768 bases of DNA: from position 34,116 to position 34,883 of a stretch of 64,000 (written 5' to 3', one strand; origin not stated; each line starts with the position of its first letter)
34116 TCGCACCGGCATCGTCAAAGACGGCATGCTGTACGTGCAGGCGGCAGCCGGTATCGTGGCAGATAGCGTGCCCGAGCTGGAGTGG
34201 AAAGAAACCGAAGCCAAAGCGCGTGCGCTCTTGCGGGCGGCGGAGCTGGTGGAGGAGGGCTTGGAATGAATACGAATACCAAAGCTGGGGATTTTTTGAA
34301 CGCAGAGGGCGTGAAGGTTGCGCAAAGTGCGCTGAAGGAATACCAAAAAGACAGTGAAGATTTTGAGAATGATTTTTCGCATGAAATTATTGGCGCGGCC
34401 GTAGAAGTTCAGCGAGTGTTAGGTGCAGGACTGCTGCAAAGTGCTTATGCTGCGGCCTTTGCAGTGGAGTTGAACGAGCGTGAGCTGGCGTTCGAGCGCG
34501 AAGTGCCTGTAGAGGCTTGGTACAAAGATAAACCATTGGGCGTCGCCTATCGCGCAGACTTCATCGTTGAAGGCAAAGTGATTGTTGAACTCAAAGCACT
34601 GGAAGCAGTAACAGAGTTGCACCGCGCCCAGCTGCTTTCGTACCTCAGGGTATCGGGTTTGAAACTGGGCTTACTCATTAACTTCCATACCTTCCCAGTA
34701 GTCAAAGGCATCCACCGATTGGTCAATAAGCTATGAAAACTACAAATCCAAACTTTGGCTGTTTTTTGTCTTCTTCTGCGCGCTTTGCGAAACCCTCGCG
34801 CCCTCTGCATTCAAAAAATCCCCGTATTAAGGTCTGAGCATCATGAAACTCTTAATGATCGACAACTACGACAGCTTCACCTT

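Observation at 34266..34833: GxxExxY (PD-(D/E)XK-like) ORF bounded by ~51-bp terminal inverted repeats, inserted exactly between trpE and trpG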

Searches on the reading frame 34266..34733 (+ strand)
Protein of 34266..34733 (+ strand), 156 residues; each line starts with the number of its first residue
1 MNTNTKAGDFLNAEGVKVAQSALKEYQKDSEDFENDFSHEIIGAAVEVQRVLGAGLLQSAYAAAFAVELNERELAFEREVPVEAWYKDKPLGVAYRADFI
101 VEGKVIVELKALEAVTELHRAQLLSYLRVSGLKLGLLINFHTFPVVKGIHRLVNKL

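Call 6: search_protein_families(library=pfam, proteins=[window:34266-34733:+])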
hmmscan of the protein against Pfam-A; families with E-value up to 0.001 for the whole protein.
window:34266-34733:+ (156 aa): 1 family
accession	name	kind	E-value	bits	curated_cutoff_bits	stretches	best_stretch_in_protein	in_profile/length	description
PF13366.12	PDDEXK_3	-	4.1e-37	127.6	22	1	36-151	2-116/117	PD-(D/E)XK nuclease superfamily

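Call 7: search_protein_families(library=ncbifam, proteins=[window:34266-34733:+])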
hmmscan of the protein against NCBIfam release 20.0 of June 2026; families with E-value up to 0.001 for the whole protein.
window:34266-34733:+ (156 aa): 1 family
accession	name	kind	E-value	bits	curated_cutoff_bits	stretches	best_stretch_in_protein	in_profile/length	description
TIGR04256.1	GxxExxY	subfamily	6.6e-39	132.9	35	1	37-153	2-116/116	GxxExxY protein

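Call 11: find_homologous_proteins(query=window:34266-34733:+)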
Query window:34266-34733:+ (156 aa): 7967 proteins with E <= 0.001 among 8000 candidates; the best 120 are listed.
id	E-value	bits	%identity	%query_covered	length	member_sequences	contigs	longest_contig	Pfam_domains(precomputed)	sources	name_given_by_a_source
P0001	9.8e-87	307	93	100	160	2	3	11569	PF13366.13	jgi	jgi:GxxExxY protein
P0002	7.1e-82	291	87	100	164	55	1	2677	PF13366.13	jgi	jgi:GxxExxY protein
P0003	5.3e-81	288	85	100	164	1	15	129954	PF13366.13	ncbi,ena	-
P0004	1.2e-80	287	87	100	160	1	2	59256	PF13366.13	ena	-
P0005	5.4e-79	281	87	97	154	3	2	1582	PF13366.13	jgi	jgi:GxxExxY protein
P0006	1.1e-78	281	84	100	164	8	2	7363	PF13366.13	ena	-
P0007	4.1e-76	272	85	98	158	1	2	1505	PF13366.13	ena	-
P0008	7.8e-69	249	78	98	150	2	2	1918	PF13366.13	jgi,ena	jgi:GxxExxY protein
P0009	1.0e-68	248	79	100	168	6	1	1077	PF13366.13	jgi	jgi:GxxExxY protein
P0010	1.8e-68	247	79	97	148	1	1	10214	PF13366.13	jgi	jgi:GxxExxY protein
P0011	2.3e-68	247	75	100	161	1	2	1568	PF13366.13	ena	-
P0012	2.8e-68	247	77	99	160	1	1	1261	PF13366.13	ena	-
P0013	4.7e-68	246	79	98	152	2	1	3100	PF13366.13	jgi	jgi:GxxExxY protein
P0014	1.1e-67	245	79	96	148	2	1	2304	PF13366.13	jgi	jgi:GxxExxY protein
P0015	1.7e-67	244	78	98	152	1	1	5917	PF13366.13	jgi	jgi:GxxExxY protein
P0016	4.4e-67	243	78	98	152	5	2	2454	PF13366.13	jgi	jgi:GxxExxY protein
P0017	1.1e-66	242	78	97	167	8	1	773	PF13366.13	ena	-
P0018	1.2e-66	241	76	100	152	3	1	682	PF13366.13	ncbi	-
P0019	1.2e-66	241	78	96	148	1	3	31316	PF13366.13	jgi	jgi:GxxExxY protein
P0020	3.0e-66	240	78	98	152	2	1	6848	PF13366.13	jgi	jgi:GxxExxY protein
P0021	4.2e-66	240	78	94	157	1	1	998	PF13366.13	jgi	jgi:GxxExxY protein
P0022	4.7e-66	240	75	100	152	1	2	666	PF13366.13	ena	-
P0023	5.9e-66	239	74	99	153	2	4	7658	PF13366.13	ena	-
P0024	7.5e-66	239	76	94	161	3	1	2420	PF13366.13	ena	-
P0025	1.1e-65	238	75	100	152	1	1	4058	PF13366.13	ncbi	ncbi:MAG: GxxExxY protein [Brachymonas sp.]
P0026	5.4e-65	236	78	94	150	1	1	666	PF13366.13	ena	-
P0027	4.2e-64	233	72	100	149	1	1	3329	PF13366.13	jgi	jgi:GxxExxY protein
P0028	4.6e-64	233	77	93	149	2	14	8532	PF13366.13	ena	-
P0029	6.6e-64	233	79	93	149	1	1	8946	PF13366.13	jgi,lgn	jgi:GxxExxY protein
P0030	7.5e-64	232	77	94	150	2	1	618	PF13366.13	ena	-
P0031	5.4e-63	230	75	93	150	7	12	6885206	PF13366.13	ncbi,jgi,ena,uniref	ncbi:GxxExxY protein [Variovorax sp. 375MFSha3.1]|uniref:GxxExxY protein n=1 Tax=unclassified Variov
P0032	2.0e-62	228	78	93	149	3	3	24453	PF13366.13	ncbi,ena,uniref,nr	ncbi:MAG: GxxExxY protein [Variovorax paradoxus]|uniref:GxxExxY protein n=1 Tax=Variovorax paradoxus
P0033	2.2e-62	228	78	93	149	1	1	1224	PF13366.13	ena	-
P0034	2.8e-62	227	72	100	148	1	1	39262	PF13366.13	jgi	jgi:GxxExxY protein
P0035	4.3e-62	227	76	93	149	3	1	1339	PF13366.13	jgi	-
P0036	5.2e-62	226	79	93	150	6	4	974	PF13366.13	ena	-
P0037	8.0e-62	226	77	93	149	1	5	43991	PF13366.13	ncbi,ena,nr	ncbi:PD-(D/E)XK nuclease superfamily protein [Xylophilus ampelinus]|nr:GxxExxY protein [Variovorax s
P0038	8.4e-62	226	77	93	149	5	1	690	PF13366.13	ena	-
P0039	1.8e-61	225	77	93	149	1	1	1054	PF13366.13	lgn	-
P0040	2.0e-61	224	71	100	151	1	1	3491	PF13366.13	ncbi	-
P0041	2.1e-61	224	77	93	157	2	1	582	PF13366.13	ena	-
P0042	2.8e-61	224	71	99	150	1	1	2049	PF13366.13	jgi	jgi:GxxExxY protein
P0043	3.3e-61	224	75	93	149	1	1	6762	PF13366.13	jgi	jgi:GxxExxY protein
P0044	5.0e-61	223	72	100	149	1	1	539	PF13366.13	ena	-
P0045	7.6e-61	223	73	98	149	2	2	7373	PF13366.13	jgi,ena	-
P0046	8.9e-61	222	74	93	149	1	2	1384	PF13366.13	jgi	jgi:GxxExxY protein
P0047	9.0e-61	222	74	93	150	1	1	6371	PF13366.13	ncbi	-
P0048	1.7e-60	221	70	100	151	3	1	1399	PF13366.13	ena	-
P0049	4.5e-60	220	71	100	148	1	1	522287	PF13366.13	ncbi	-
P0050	5.8e-60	220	77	85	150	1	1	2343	PF13366.13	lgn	-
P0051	1.1e-59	219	73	100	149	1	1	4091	PF13366.13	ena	-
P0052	1.8e-59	218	69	100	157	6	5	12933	PF13366.13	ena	-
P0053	2.0e-59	218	70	95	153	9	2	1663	PF13366.13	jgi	jgi:GxxExxY protein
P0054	4.1e-59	217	68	98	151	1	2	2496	PF13366.13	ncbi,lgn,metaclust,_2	metaclust:\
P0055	4.3e-59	217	70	97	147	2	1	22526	PF13366.13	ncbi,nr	ncbi:MAG: hypothetical protein JWQ07_204 [Ramlibacter sp.]|nr:hypothetical protein [Ramlibacter sp.]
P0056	5.8e-59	217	73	93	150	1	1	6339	PF13366.13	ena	-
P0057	8.1e-59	216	69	97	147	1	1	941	PF13366.13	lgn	-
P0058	8.4e-59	216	70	100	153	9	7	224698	PF13366.13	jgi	jgi:GxxExxY protein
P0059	9.5e-59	216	70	97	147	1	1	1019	PF13366.13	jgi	jgi:GxxExxY protein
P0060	1.2e-58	216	70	95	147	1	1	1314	PF13366.13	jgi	jgi:GxxExxY protein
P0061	1.4e-58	215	70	100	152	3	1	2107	PF13366.13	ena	-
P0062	2.9e-58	214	68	95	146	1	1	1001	PF13366.13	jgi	jgi:GxxExxY protein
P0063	4.0e-58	214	72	100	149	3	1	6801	PF13366.13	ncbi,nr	ncbi:MAG TPA: GxxExxY protein [Ramlibacter sp.]|nr:GxxExxY protein [Ramlibacter sp.]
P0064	5.2e-58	213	74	85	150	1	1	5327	PF13366.13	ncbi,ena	-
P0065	5.3e-58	213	71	96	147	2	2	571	PF13366.13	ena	-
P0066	6.0e-58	213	74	93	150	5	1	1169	PF13366.13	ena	-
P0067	7.7e-58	213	70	100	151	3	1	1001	PF13366.13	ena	-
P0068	7.9e-58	213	74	92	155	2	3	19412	PF13366.13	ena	-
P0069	8.8e-58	213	71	100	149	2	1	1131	PF13366.13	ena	-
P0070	1.0e-57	212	71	97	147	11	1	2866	PF13366.13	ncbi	ncbi:MAG: GxxExxY protein [Ramlibacter sp.]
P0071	1.4e-57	212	69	100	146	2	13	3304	PF13366.13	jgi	jgi:GxxExxY protein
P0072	1.6e-57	212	75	85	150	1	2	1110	PF13366.13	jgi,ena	-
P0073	2.0e-57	212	72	93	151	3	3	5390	PF13366.13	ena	-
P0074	2.0e-57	212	70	95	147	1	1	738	PF13366.13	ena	-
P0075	2.1e-57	211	72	100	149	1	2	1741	PF13366.13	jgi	jgi:GxxExxY protein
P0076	2.1e-57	211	74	85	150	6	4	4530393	PF13366.13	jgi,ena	jgi:GxxExxY protein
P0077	2.1e-57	211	71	99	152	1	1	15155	PF13366.13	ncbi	-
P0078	2.2e-57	211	72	93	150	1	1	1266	PF13366.13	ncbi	-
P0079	2.5e-57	211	69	97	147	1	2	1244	PF13366.13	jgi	jgi:GxxExxY protein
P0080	2.5e-57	211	74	93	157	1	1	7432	PF13366.13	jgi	jgi:GxxExxY protein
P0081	3.7e-57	211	66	97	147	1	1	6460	PF13366.13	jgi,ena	-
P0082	3.8e-57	211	74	85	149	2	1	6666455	PF13366.13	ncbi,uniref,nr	ncbi:GxxExxY protein [Variovorax paradoxus]|uniref:GxxExxY protein n=1 Tax=Variovorax paradoxus TaxI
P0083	6.2e-57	210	71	99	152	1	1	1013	PF13366.13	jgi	jgi:GxxExxY protein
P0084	8.6e-57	209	69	100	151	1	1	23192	PF13366.13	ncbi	-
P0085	8.7e-57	209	71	95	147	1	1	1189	PF13366.13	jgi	jgi:GxxExxY protein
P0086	9.1e-57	209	68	100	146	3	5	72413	PF13366.13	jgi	jgi:GxxExxY protein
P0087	9.5e-57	209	71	100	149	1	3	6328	PF13366.13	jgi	jgi:GxxExxY protein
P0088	9.6e-57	209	70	95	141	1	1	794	PF13366.13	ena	-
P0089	9.7e-57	209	70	99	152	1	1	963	PF13366.13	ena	-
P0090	9.8e-57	209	71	100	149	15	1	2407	PF13366.13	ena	-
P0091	1.0e-56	209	71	98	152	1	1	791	PF13366.13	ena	-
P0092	1.1e-56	209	69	93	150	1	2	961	PF13366.13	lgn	-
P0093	1.4e-56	209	70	97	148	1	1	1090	PF13366.13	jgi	jgi:GxxExxY protein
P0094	1.4e-56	209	74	85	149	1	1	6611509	PF13366.13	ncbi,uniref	ncbi:GxxExxY protein [Variovorax sp. UC122_21]|uniref:GxxExxY protein n=1 Tax=Variovorax sp. UC122_2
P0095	1.4e-56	209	71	100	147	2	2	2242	PF13366.13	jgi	jgi:GxxExxY protein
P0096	1.5e-56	209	70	99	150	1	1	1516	PF13366.13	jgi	jgi:GxxExxY protein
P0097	1.7e-56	209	72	90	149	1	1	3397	PF13366.13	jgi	jgi:GxxExxY protein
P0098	1.8e-56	208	69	100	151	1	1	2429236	PF13366.13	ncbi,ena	-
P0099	1.9e-56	208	69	98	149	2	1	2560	PF13366.13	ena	-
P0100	2.0e-56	208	67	98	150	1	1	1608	PF13366.13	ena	-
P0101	2.1e-56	208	70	94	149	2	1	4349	PF13366.13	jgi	jgi:GxxExxY protein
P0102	2.2e-56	208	74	85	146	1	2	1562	PF13366.13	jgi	jgi:GxxExxY protein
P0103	2.7e-56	208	74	85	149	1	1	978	PF13366.13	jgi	jgi:GxxExxY protein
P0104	2.7e-56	208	71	99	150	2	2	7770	PF13366.13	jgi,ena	jgi:GxxExxY protein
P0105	2.9e-56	208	72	100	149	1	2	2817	PF13366.13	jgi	jgi:GxxExxY protein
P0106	3.2e-56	208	70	100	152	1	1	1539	PF13366.13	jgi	-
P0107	3.2e-56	208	71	96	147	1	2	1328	PF13366.13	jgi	jgi:GxxExxY protein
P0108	3.3e-56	208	66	97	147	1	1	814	PF13366.13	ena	-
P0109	3.8e-56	207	67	100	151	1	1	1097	PF13366.13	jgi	jgi:GxxExxY protein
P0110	4.0e-56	207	69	100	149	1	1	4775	PF13366.13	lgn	-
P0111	5.0e-56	207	67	100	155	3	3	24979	PF13366.13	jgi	jgi:GxxExxY protein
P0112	5.0e-56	207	68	100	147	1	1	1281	PF13366.13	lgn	-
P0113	5.6e-56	207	69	100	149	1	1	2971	PF13366.13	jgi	jgi:GxxExxY protein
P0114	5.7e-56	207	74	93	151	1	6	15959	PF13366.13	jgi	jgi:GxxExxY protein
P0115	6.3e-56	207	75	88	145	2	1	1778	PF13366.13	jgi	jgi:GxxExxY protein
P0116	6.5e-56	207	68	100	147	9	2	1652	PF13366.13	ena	-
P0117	6.6e-56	207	68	100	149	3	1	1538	PF13366.13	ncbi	-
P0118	8.5e-56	206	71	97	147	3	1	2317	PF13366.13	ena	-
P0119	8.5e-56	206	67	100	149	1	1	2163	PF13366.13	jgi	jgi:GxxExxY protein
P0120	9.2e-56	206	70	92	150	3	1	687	PF13366.13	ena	-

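Call 13: find_encoding_contigs(protein=window:34266-34733:+, flank=4000, max_places=6)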
Protein window:34266-34733:+ (156 aa): 5 contigs read that carry it; 1 place shown.
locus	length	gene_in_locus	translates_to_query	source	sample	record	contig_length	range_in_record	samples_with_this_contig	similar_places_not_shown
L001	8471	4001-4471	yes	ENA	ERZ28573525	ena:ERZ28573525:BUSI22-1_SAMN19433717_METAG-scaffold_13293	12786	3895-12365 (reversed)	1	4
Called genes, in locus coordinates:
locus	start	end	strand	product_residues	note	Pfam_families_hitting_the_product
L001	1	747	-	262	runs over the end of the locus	PF00378:ECH_1, PF16113:ECH_2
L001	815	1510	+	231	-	PF00702:Hydrolase, PF13419:HAD_2, PF13242:Hydrolase_like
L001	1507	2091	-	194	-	PF16036:Chalcone_3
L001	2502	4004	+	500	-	PF04715:, PF00425:Chorismate_bind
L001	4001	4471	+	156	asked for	PF13366:PDDEXK_3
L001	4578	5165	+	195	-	PF00117:GATase, PF07722:Peptidase_C26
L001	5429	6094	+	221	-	PF01810:LysE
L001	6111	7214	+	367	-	PF01212:Beta_elim_lyase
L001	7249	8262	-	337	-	PF03009:GDPD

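Call 14: find_encoding_contigs(protein=P0003, flank=4000, max_places=6)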
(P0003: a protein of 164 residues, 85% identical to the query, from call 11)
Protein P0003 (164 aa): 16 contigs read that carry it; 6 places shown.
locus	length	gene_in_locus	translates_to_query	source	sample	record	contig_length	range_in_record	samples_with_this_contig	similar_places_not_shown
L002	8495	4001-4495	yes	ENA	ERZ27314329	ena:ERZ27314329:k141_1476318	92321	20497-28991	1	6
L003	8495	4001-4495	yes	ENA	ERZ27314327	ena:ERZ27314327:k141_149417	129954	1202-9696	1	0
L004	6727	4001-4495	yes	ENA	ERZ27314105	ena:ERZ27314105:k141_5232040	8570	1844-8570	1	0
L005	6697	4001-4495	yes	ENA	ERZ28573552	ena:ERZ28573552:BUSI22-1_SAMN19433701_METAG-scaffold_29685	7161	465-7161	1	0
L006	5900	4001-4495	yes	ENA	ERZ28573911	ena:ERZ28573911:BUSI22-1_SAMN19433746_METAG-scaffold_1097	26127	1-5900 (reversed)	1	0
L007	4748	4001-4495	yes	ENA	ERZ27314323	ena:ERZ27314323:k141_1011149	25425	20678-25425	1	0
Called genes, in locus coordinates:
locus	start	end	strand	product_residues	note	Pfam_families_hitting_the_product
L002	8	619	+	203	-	-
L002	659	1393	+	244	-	PF00702:Hydrolase, PF12710:HAD (faint), PF13419:HAD_2, PF13242:Hydrolase_like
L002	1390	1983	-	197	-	PF16036:Chalcone_3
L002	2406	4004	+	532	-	PF04715:, PF00425:Chorismate_bind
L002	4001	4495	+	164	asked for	PF13366:PDDEXK_3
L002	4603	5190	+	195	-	PF00117:GATase, PF07722:Peptidase_C26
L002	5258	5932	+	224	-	PF01810:LysE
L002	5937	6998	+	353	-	PF01212:Beta_elim_lyase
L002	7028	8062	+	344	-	PF02885:Glycos_trans_3N, PF00591:Glycos_transf_3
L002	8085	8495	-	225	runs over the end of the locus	PF01569:PAP2, PF14378:PAP2_3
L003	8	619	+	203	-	-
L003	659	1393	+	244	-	PF00702:Hydrolase, PF12710:HAD (faint), PF13419:HAD_2, PF13242:Hydrolase_like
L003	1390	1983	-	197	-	PF16036:Chalcone_3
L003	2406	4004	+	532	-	PF04715:, PF00425:Chorismate_bind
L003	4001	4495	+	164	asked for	PF13366:PDDEXK_3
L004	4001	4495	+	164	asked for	PF13366:PDDEXK_3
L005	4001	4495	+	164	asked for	PF13366:PDDEXK_3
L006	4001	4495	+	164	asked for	PF13366:PDDEXK_3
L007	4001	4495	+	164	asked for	PF13366:PDDEXK_3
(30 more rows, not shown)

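Call 15: find_encoding_contigs(protein=P0031, flank=4000, max_places=3)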
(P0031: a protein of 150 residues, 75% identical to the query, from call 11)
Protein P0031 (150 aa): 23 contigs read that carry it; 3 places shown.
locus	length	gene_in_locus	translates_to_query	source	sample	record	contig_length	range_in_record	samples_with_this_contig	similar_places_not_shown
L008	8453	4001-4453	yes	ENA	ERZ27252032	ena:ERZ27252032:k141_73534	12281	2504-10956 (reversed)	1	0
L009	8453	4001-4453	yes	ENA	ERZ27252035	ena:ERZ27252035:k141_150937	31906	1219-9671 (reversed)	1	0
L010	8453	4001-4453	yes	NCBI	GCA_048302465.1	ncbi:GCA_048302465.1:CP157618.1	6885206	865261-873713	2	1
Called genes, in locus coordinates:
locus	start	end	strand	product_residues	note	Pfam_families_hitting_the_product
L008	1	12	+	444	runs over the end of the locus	?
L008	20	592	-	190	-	-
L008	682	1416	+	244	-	PF00702:Hydrolase, PF12710:HAD, PF13419:HAD_2, PF13242:Hydrolase_like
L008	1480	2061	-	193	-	PF16036:Chalcone_3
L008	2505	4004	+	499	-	PF04715:, PF00425:Chorismate_bind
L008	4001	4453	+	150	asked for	PF13366:PDDEXK_3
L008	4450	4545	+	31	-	-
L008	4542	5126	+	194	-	PF00117:GATase, PF07722:Peptidase_C26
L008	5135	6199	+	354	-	PF00155:Aminotran_1_2 (weak), PF01212:Beta_elim_lyase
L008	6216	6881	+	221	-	PF01810:LysE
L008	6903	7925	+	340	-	PF02885:Glycos_trans_3N, PF00591:Glycos_transf_3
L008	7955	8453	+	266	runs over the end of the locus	PF00218:IGPS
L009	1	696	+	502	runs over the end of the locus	PF01970:TctA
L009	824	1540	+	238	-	PF00702:Hydrolase, PF12710:HAD, PF13419:HAD_2, PF13242:Hydrolase_like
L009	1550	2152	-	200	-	PF16036:Chalcone_3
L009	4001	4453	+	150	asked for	PF13366:PDDEXK_3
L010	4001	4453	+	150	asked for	PF13366:PDDEXK_3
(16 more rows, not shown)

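Call 16: find_encoding_contigs(protein=P0098, flank=4000, max_places=3)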
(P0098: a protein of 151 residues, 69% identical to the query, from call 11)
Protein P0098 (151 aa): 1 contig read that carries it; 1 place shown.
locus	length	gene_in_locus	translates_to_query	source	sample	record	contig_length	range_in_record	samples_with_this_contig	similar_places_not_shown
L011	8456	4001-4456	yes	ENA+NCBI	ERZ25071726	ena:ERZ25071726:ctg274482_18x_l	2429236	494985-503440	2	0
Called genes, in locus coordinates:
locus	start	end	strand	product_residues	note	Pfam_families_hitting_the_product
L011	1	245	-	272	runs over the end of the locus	PF01841:Transglut_core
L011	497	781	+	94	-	PF00196:GerE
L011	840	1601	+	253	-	PF00702:Hydrolase, PF12710:HAD (weak), PF13419:HAD_2, PF13242:Hydrolase_like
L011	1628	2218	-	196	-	PF16036:Chalcone_3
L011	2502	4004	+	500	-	PF04715:, PF00425:Chorismate_bind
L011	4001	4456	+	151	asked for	PF13366:PDDEXK_3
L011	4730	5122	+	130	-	PF00117:GATase, PF07722:Peptidase_C26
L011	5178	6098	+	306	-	PF01212:Beta_elim_lyase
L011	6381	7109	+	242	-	PF01810:LysE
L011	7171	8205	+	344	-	PF02885:Glycos_trans_3N, PF00591:Glycos_transf_3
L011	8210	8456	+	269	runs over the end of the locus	PF00218:IGPS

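Call 17: find_encoding_contigs(protein=P0049, flank=4000, max_places=3)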
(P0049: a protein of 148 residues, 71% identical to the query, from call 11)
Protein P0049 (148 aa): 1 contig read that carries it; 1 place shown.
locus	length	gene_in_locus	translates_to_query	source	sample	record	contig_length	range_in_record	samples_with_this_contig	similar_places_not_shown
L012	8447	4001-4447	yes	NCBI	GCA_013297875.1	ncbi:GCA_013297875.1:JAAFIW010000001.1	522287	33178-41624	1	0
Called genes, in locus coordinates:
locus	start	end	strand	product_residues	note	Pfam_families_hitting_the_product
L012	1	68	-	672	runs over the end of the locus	PF07696:7TMR-DISMED2, PF07695:7TMR-DISM_7TM, PF02518:HATPase_c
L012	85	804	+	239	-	PF00072:Response_reg, PF00486:Trans_reg_C (weak)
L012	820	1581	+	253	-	PF00702:Hydrolase, PF12710:HAD (weak), PF13419:HAD_2, PF13242:Hydrolase_like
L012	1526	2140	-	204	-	PF16036:Chalcone_3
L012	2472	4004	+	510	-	PF04715:, PF00425:Chorismate_bind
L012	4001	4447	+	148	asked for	PF13366:PDDEXK_3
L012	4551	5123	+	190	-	PF00117:GATase, PF07722:Peptidase_C26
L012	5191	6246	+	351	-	PF02885:Glycos_trans_3N, PF00591:Glycos_transf_3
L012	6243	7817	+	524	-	-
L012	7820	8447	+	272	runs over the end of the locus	PF00218:IGPS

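Call 24: find_encoding_contigs(protein=P0004, flank=4000, max_places=3)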
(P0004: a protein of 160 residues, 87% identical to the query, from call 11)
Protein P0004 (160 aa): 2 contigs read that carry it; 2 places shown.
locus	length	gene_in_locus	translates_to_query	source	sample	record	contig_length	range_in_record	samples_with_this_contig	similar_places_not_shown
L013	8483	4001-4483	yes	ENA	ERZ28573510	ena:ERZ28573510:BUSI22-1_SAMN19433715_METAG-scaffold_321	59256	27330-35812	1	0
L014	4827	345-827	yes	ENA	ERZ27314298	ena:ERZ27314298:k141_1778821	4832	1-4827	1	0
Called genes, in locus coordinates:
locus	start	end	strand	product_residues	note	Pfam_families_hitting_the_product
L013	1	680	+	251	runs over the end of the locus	PF00702:Hydrolase, PF12710:HAD (faint), PF13419:HAD_2, PF13242:Hydrolase_like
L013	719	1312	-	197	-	PF16036:Chalcone_3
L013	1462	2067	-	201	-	PF16036:Chalcone_3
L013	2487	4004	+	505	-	PF04715:, PF00425:Chorismate_bind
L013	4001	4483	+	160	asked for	PF13366:PDDEXK_3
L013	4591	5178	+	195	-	PF00117:GATase, PF07722:Peptidase_C26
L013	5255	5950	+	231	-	PF01810:LysE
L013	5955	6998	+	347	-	PF01212:Beta_elim_lyase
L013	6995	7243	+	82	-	-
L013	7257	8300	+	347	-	PF02885:Glycos_trans_3N, PF00591:Glycos_transf_3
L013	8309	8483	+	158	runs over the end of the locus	-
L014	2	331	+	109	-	?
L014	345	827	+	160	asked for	PF13366:PDDEXK_3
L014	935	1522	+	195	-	PF00117:GATase, PF07722:Peptidase_C26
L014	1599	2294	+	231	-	PF01810:LysE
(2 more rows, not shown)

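Call 25: find_encoding_contigs(protein=P0001, flank=4000, max_places=3)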
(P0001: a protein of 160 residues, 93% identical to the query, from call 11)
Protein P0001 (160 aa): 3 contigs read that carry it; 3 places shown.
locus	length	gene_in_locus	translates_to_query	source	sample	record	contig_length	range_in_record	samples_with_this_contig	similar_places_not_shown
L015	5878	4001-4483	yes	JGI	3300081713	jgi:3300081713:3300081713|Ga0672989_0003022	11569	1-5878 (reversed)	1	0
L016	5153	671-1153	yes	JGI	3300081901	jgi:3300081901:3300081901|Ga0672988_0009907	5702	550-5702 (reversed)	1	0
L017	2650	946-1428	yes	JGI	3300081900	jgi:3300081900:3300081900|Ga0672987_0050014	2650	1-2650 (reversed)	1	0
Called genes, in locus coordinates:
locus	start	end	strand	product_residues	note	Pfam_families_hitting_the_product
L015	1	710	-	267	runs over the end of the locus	PF00378:ECH_1, PF16113:ECH_2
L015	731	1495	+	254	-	PF00702:Hydrolase, PF12710:HAD, PF13419:HAD_2, PF13242:Hydrolase_like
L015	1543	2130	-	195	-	PF16036:Chalcone_3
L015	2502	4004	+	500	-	PF04715:, PF00425:Chorismate_bind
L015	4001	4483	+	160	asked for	PF13366:PDDEXK_3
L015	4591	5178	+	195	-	PF00117:GATase, PF07722:Peptidase_C26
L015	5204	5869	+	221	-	PF01810:LysE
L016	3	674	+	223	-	PF00425:Chorismate_bind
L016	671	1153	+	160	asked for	PF13366:PDDEXK_3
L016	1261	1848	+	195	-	PF00117:GATase, PF07722:Peptidase_C26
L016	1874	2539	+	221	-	PF01810:LysE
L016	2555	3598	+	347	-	PF01212:Beta_elim_lyase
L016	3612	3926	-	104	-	PF07110:EthD (weak)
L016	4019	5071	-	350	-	-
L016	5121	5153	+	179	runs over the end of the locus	PF00857:Isochorismatase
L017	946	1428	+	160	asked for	PF13366:PDDEXK_3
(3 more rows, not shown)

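Call 35: search_solved_structures(query=A1, max_evalue=1, show_alignments=2)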
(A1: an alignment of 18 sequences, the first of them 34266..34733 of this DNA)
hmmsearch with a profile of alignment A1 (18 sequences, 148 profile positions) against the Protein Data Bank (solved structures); distinct sequences matched with E-value up to 1: 0.

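Call 38: predict_structure(alignment_id=A1)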
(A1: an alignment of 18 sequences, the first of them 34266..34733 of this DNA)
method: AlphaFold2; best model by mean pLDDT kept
length: 156 residues; sequences in the alignment: 18
mean_pLDDT: 37.5   pTM: 0.24
mean pLDDT of the five models: 37.5, 37.4, 36.9, 36.9, 36.4
residues with pLDDT >= 90: 0; 70-90: 0; 50-70: 1; < 50: 155
segments of 3 or more residues with pLDDT < 50: 1-70, 72-156
pLDDT, mean of each block of 10 residues (from residue 1): 32 35 39 38 41 38 46 43 39 40 35 41 43 32 27 28
secondary structure, 60 per line:
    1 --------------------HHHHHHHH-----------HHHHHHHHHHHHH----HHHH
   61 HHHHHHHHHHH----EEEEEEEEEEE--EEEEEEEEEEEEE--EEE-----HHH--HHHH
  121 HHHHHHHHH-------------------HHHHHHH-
elements in order: H21-28 H40-52 H57-71 E76-86 E89-101 E104-106 H117-129 H149-155
